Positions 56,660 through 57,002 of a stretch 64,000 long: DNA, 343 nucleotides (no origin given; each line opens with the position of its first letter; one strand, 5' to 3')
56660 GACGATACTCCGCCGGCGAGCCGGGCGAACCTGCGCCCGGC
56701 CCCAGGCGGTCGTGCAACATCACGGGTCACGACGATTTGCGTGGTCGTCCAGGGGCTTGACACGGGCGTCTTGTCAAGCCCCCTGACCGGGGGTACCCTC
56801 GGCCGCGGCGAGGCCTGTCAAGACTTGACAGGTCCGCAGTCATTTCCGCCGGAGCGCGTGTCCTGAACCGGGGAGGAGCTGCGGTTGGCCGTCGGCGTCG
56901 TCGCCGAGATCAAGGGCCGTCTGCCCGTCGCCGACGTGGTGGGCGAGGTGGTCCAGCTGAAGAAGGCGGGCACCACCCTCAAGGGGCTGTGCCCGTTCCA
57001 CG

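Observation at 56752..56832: Paired palindromes sharing a CTTGACA core in the divergent promoter region upstream of dnaG-rpoD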

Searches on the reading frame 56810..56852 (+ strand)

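Call 27: search_protein_families(library=pfam, proteins=[L187:535-2295:-, L187:2508-3971:-, L187:2459-3787:+])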
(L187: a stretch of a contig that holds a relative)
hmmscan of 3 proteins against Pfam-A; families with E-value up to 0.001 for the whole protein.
L187:535-2295:- (586 aa): 4 families
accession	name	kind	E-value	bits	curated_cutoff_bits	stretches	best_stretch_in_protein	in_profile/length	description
PF04539.22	Sigma70_r3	-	5e-24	84.6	25.3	1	426-508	1-77/78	Sigma-70 region 3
PF04542.20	Sigma70_r2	-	8.5e-22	77.2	24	1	349-417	3-71/71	Sigma-70 region 2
PF04545.22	Sigma70_r4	-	7.2e-18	64.3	24.1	1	521-574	1-50/50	Sigma-70, region 4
PF00140.25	Sigma70_r1_2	-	1.1e-14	54.5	22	1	130-162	1-33/34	Sigma-70 factor, region 1.2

L187:2508-3971:- (487 aa): 0 families

L187:2459-3787:+ (442 aa): 0 families
